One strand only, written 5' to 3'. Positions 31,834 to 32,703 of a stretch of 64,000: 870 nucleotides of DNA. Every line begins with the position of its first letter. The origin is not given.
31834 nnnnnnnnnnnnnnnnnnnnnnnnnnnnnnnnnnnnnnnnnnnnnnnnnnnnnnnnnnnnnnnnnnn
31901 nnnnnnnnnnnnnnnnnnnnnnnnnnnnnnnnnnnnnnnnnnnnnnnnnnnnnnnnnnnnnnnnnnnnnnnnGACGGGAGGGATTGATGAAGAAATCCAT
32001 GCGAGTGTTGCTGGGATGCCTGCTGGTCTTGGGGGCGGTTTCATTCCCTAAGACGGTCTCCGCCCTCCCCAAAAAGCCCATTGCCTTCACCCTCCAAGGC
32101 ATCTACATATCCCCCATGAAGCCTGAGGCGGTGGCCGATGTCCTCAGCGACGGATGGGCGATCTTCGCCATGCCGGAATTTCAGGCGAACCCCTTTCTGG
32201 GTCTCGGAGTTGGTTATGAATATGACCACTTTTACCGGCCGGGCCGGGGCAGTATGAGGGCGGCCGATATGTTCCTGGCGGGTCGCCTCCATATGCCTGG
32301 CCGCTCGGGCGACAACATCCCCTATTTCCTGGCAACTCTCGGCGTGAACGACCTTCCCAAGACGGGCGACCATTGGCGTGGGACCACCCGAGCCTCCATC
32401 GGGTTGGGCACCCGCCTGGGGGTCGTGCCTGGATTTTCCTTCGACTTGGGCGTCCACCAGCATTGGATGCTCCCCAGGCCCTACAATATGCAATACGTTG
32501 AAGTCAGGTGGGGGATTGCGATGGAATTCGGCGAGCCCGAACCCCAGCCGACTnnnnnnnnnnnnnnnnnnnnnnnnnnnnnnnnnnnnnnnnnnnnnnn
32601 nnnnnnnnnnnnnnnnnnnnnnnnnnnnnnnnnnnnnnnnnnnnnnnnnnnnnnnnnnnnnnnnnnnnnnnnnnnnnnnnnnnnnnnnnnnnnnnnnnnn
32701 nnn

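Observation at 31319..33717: Uncharacterised four-gene envelope cassette: two secreted proteins sharing a tethered TPR-like domain (one on an outer-membrane beta-barrel anchor) plus two DUF2007-like small proteins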

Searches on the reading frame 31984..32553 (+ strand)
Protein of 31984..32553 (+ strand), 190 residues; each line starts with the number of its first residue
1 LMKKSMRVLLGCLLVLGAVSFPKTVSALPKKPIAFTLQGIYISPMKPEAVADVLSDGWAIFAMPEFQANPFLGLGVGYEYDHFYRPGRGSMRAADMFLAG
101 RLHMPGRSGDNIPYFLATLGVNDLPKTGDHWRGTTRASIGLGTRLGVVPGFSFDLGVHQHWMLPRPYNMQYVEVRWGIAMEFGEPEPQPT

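Call 30: search_protein_representatives(alignment_id=A2)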
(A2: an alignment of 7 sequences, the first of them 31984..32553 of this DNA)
Query: 7 sequences, 182 profile positions. Proteins with E-value up to 0.001 (for the whole library): 84; up to 1e-10: 24; up to 1e-30: 5. The best 84 are listed.
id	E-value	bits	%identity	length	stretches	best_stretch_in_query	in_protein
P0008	7.8e-76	270.3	-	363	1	1-182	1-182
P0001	1.9e-73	262.5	-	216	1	1-181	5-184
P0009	6.1e-50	185.9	-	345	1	28-179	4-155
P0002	6.9e-50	185.8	-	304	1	68-181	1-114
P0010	1.6e-40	155.2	-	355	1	42-181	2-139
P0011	2.0e-21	93.0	-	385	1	12-181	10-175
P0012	7.3e-21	91.2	-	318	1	40-178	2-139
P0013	9.5e-21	90.8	-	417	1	9-177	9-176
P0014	1.6e-20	90.1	-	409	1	8-179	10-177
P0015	3.6e-19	85.7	-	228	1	17-180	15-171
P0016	9.6e-17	77.8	-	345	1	37-175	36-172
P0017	8.3e-15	71.4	-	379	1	24-179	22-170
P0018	7.2e-14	68.4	-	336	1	1-180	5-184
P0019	7.5e-14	68.3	-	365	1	24-179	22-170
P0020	1.6e-13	67.3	-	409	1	30-180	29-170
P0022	2.4e-13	66.7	-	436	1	7-180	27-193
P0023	9.8e-13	64.7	-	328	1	7-179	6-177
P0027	1.4e-11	61.0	-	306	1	24-181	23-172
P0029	8.5e-11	58.4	-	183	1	16-179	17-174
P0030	3.9e-10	56.2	-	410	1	26-179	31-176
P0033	8.1e-10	55.2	-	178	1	36-179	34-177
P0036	2.8e-09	53.4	-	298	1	30-179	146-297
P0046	1.3e-08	51.3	-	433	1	26-179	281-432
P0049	3.3e-08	49.9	-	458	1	52-175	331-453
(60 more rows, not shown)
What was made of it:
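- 31987..33108 (+): g2: outer-membrane barrel-TPR protein, 373 aa from ATG 31987 (374 aa from TTG 31984). Signal peptide is residues 1-27 (VSA|L, 374-aa numbering). A profile of the barrel found 84 hits (call 30).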

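Call 34: find_encoding_contigs(protein=P0014, flank=6000, max_places=3)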
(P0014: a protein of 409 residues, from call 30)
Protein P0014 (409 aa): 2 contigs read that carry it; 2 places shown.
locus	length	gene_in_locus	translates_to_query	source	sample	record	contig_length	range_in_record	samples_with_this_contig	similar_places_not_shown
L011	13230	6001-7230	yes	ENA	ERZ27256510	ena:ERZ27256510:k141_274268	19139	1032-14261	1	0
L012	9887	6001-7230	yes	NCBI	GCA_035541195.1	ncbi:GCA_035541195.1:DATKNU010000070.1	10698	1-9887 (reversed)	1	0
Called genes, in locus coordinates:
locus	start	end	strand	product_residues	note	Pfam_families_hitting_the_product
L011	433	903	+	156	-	PF00903:Glyoxalase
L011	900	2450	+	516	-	PF00590:TP_methylase, PF02602:HEM4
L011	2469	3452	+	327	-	PF00490:ALAD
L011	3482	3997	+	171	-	-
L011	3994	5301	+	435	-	PF00202:Aminotran_3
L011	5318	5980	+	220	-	PF00515:TPR_1 (faint), PF07719:TPR_2 (faint)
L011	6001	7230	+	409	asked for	PF07719:TPR_2 (faint)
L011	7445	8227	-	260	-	PF00149:Metallophos, PF13277:YmdB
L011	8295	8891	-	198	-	PF01812:5-FTHF_cyc-lig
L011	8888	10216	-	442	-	PF05496:RuvB_N, PF00158:Sigma54_activat (weak), PF00004:AAA, PF01078:Mg_chelatase (faint), PF07728:AAA_5, PF13173:AAA_14 (weak), PF16193:AAA_assoc_2, PF12002:MgsA_C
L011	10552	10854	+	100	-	-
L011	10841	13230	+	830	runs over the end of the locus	PF00343:Phosphorylase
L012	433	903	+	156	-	PF00903:Glyoxalase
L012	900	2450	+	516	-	PF00590:TP_methylase, PF02602:HEM4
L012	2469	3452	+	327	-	PF00490:ALAD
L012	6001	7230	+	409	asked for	PF07719:TPR_2 (faint)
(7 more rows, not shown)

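Call 35: find_encoding_contigs(protein=P0022, flank=6000, max_places=2)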
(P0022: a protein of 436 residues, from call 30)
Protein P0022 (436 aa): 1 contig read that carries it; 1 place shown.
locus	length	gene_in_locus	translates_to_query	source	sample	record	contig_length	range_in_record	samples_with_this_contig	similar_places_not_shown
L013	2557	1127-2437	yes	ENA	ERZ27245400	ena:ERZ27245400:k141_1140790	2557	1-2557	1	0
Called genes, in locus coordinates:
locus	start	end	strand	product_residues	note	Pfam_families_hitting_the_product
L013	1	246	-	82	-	?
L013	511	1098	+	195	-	-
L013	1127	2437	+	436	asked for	-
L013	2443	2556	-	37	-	?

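Call 36: find_encoding_contigs(protein=P0016, flank=6000, max_places=2)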
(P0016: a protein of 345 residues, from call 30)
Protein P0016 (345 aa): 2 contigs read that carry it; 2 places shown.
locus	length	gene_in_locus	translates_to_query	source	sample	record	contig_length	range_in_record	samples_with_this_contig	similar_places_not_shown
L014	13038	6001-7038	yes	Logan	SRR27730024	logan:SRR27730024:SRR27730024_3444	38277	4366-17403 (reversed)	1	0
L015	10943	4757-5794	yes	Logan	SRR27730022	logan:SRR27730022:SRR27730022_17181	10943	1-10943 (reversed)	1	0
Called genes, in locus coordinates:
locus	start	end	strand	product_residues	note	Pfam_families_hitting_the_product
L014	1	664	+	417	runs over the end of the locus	PF05201:GlutR_N, PF01488:Shikimate_DH, PF03807:F420_oxidored (faint), PF00745:GlutR_dimer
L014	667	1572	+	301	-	PF01379:Porphobil_deam, PF03900:Porphobil_deamC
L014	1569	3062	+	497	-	PF00590:TP_methylase, PF02602:HEM4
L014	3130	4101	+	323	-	PF00490:ALAD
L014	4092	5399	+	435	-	PF00202:Aminotran_3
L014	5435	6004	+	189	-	PF07719:TPR_2 (faint)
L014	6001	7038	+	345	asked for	-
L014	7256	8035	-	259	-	PF00149:Metallophos, PF13277:YmdB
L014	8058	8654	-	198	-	PF01812:5-FTHF_cyc-lig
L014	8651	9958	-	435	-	PF05496:RuvB_N, PF00158:Sigma54_activat (faint), PF00004:AAA, PF01078:Mg_chelatase (faint), PF07728:AAA_5, PF13173:AAA_14 (weak), PF16193:AAA_assoc_2, PF12002:MgsA_C, +1 more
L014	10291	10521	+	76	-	-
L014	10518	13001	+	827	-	PF00343:Phosphorylase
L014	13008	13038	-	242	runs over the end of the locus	-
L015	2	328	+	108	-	?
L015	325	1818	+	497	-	PF00590:TP_methylase, PF02602:HEM4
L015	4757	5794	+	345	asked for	-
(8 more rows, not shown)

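Call 37: find_encoding_contigs(protein=P0030, flank=6000, max_places=2)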
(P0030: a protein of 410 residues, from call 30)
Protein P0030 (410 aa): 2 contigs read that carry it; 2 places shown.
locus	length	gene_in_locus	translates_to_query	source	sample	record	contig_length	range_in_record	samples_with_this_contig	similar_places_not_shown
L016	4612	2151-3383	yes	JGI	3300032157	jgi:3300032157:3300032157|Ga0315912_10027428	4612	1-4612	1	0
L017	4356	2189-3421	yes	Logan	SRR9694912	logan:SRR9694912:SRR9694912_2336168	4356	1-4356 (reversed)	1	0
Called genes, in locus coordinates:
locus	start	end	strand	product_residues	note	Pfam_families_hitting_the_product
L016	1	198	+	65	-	?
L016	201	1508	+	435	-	PF00202:Aminotran_3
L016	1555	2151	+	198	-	-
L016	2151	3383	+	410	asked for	PF00515:TPR_1 (faint)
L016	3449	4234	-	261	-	PF00149:Metallophos, PF13277:YmdB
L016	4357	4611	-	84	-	?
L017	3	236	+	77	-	?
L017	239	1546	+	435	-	PF00202:Aminotran_3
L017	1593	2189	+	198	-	-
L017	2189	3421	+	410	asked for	PF00515:TPR_1 (faint)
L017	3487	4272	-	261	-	PF00149:Metallophos, PF13277:YmdB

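Call 59: search_protein_families(library=pfam, proteins=[P0018, P0027, P0036, P0046, P0049, P0023, P0029, P0033], max_evalue=0.01)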
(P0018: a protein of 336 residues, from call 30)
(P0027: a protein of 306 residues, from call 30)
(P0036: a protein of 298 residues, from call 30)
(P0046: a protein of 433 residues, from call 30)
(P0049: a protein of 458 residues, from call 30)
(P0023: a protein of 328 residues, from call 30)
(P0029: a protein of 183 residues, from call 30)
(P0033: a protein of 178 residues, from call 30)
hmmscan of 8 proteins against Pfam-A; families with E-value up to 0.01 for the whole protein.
P0018 (336 aa): 3 families
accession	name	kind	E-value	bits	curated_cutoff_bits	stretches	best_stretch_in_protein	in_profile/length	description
PF01476.26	LysM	-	3.9e-06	27.2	20.9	1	248-297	1-42/43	LysM domain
PF13505.12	OMP_b-brl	-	0.0022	18.6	28.7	1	11-155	2-148/175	Outer membrane protein beta-barrel domain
PF07437.17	YfaZ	-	0.0022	18.1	23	0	49-97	118-170/180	YfaZ precursor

P0027 (306 aa): 0 families

P0036 (298 aa): 1 family
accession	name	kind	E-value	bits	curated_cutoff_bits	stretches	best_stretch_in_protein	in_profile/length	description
PF13505.12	OMP_b-brl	-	0.0003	21.4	28.7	1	161-294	35-173/175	Outer membrane protein beta-barrel domain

P0046 (433 aa): 4 families
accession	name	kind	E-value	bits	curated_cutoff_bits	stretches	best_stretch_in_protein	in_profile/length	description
PF13229.12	Beta_helix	-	3.9e-10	40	25.9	1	115-214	34-140/158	Right handed beta helix region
PF05048.19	NosD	-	8.8e-07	29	23.6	1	127-239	85-197/212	Periplasmic copper-binding protein (NosD)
PF13505.12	OMP_b-brl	-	0.0017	19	28.7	1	273-431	7-175/175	Outer membrane protein beta-barrel domain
PF02462.21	Opacity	-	0.0079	16.7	21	0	391-431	85-126/126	Opacity family porin protein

P0049 (458 aa): 3 families
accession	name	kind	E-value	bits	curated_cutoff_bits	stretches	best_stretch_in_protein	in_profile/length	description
PF13229.12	Beta_helix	-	5.5e-12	46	25.9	1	113-239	26-158/158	Right handed beta helix region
PF05048.19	NosD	-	4.3e-10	39.8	23.6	1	135-239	64-169/212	Periplasmic copper-binding protein (NosD)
PF13505.12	OMP_b-brl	-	7.6e-05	23.4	28.7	1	309-454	21-173/175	Outer membrane protein beta-barrel domain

P0023 (328 aa): 6 families
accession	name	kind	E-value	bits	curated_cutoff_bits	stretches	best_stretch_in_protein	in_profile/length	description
PF00515.34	TPR_1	-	6e-05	23.1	27.8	1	280-310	3-33/34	Tetratricopeptide repeat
PF13181.12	TPR_8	-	0.00027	21.3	25.7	1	279-310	2-33/34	Tetratricopeptide repeat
PF07719.23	TPR_2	-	0.00069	20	27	1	279-310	2-33/34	Tetratricopeptide repeat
PF13371.12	TPR_9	-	0.002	18.5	35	1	258-311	9-62/73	Tetratricopeptide repeat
PF13428.12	TPR_14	-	0.0026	18.7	23.5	0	281-311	4-34/44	Tetratricopeptide repeat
PF23914.1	TPR_CcmH_CycH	-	0.0058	16.9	42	0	270-313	40-85/158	Cytochrome c-type biogenesis protein H TPR domain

P0029 (183 aa): 0 families

P0033 (178 aa): 1 family
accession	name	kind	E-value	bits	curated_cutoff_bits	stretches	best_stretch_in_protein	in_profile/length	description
PF13505.12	OMP_b-brl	-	0.00034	21.3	28.7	1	12-176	4-175/175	Outer membrane protein beta-barrel domain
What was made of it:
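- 32080..32529 (+): g2 eight-stranded beta-barrel (residues 33-182). Its last strand, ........, fits the BAM beta-signal pattern (polar-x-G-x-x-hydrophobic-x-aromatic). Distant profile hits give sub-threshold PF13505 OMP_b-brl matches (call 59).
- On Small 8-stranded outer-membrane beta-barrels (OmpA_membrane / OMP_b-brl / OmpW / OmpX fold class): Only distant profile relatives give sub-threshold PF13505 hits of 18-23 bits against a cut-off of 28.7 (call 59).
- P0018 is this barrel plus LysM (call 59). One distant barrel-TPR protein (P0023) gives a faint TPR_CcmH_CycH match, E 0.006 (call 59).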
